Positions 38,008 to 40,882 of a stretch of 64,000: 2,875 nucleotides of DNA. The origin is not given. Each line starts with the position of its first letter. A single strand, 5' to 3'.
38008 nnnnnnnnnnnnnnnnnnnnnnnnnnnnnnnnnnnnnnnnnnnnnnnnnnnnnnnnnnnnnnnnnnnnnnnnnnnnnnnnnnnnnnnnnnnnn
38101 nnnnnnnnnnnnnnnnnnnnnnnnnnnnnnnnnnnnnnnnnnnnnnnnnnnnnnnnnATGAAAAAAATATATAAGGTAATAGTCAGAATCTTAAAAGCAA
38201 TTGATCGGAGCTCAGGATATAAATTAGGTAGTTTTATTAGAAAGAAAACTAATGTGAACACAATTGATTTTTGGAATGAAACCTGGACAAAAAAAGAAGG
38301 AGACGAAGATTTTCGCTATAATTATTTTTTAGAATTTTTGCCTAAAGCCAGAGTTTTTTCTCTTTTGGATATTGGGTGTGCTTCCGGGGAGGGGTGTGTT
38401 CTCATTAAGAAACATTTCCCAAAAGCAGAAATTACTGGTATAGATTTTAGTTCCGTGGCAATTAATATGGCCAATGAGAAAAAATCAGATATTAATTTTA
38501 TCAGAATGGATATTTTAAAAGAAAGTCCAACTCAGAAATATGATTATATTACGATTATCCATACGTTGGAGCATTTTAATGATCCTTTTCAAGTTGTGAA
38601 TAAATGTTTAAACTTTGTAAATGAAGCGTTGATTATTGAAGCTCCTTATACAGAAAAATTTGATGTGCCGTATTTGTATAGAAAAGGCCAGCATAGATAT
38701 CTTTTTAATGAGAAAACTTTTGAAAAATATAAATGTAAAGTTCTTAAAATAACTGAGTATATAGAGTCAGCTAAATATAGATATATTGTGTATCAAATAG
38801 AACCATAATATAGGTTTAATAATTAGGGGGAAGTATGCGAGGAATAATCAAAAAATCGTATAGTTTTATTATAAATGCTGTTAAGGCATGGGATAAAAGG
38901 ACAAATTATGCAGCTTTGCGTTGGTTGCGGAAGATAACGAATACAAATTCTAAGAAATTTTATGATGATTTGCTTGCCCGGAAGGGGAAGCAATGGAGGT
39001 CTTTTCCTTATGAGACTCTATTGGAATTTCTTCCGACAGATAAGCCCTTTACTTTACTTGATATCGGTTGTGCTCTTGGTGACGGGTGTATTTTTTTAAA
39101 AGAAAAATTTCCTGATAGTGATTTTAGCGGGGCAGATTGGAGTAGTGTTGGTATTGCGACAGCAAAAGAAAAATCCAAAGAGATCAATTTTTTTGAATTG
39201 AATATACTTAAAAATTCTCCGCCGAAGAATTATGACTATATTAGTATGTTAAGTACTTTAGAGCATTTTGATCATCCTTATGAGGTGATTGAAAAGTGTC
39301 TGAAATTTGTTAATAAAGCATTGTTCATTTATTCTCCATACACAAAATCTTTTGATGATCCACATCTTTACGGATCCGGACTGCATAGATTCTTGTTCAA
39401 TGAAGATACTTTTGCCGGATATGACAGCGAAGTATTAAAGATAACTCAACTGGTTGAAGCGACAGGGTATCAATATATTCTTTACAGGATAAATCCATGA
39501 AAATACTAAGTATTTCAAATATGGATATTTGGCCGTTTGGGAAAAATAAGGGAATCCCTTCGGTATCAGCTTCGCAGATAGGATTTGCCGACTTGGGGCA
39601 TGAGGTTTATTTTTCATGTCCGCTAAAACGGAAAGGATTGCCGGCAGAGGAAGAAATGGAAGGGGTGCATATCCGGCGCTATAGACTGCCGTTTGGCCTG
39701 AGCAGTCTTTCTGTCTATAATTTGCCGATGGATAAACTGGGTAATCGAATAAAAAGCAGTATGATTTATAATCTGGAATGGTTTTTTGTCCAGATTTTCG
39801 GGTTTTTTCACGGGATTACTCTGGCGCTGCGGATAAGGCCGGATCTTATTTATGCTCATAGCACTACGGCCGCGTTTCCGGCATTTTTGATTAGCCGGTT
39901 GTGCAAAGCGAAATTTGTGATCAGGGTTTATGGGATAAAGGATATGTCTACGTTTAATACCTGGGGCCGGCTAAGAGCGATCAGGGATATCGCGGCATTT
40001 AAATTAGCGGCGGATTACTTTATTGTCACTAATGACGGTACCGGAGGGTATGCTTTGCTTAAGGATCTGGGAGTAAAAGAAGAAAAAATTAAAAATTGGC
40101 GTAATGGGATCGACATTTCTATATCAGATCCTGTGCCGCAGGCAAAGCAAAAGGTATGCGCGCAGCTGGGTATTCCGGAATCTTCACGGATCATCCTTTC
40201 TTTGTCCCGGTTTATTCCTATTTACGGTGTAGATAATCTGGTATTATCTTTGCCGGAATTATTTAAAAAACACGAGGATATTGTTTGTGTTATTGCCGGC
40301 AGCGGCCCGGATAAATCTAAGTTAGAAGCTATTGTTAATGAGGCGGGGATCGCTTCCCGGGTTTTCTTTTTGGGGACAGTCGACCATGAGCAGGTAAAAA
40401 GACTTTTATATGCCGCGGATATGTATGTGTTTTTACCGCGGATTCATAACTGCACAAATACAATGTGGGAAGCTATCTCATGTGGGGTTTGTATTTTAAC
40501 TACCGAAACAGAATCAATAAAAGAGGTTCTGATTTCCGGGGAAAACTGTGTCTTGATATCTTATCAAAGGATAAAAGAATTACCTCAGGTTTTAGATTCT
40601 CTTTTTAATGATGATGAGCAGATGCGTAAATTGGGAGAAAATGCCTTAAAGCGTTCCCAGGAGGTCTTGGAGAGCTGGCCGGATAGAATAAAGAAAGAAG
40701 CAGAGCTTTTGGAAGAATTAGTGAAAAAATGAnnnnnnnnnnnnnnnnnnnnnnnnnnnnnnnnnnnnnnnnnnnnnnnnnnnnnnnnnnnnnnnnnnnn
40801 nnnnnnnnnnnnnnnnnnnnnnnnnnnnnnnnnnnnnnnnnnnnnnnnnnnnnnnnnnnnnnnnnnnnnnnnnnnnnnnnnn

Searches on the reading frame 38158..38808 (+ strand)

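Call 16: search_protein_families(library=pfam, proteins=[window:38158-38808:+], max_evalue=0.001)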
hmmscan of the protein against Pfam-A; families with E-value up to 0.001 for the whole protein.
window:38158-38808:+ (216 aa): 8 families
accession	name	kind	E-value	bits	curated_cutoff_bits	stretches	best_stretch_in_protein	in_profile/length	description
PF08242.18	Methyltransf_12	-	4.5e-13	50.2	30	1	70-152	1-90/98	Methyltransferase domain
PF13489.12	Methyltransf_23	-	5.2e-13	49.5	27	1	63-155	20-109/164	Methyltransferase domain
PF13847.12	Methyltransf_31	-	2.3e-12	47.3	27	1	69-155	7-102/145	Methyltransferase domain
PF13649.12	Methyltransf_25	-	4.8e-12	46.8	27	1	70-151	2-90/97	Methyltransferase domain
PF08241.18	Methyltransf_11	-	2.3e-11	44.6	21.2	1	70-151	1-84/95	Methyltransferase domain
PF05175.20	MTS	-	2.3e-06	27.8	23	1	55-162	21-126/170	Methyltransferase small domain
PF05401.17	NodS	-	0.00012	22.4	24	1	50-147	27-126/201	Nodulation protein S (NodS)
PF07021.18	MetW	-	0.00071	19.7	21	1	68-161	16-108/193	Methionine biosynthesis protein MetW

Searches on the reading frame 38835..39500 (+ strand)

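Call 16: search_protein_families(library=pfam, proteins=[window:38835-39500:+], max_evalue=0.001)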
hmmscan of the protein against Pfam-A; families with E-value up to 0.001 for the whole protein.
window:38835-39500:+ (221 aa): 5 families
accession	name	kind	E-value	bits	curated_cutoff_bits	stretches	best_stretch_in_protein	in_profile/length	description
PF13489.12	Methyltransf_23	-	4.8e-10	39.8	27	1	60-181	11-131/164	Methyltransferase domain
PF08242.18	Methyltransf_12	-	1.4e-09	39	30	1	75-159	1-92/98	Methyltransferase domain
PF13649.12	Methyltransf_25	-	3.2e-07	31.4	27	1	75-158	2-92/97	Methyltransferase domain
PF13847.12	Methyltransf_31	-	2.1e-05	24.7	27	1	73-160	6-102/145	Methyltransferase domain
PF08241.18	Methyltransf_11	-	8.6e-05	23.5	21.2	1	75-157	1-85/95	Methyltransferase domain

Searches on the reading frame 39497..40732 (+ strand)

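Call 16: search_protein_families(library=pfam, proteins=[window:39497-40732:+], max_evalue=0.001)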
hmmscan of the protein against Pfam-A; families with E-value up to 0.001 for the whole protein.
window:39497-40732:+ (411 aa): 5 families
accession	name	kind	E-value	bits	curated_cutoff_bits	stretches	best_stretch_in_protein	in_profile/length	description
PF00534.26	Glycos_transf_1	-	1.5e-28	99.9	26.4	1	222-385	7-171/172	Glycosyl transferases group 1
PF13692.12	Glyco_trans_1_4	-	3.1e-19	70.1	27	1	231-372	2-142/142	Glycosyl transferases group 1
PF13524.12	Glyco_trans_1_2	-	8.8e-10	39.1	25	1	257-388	10-130/144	Glycosyl transferase-like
PF13439.12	Glyco_transf_4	-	3.4e-08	34.1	28.5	1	30-208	15-169/170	Glycosyltransferase Family 4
PF13579.12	Glyco_trans_4_4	-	1.1e-05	26.3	29.7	1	30-198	14-152/158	Glycosyl transferase 4-like domain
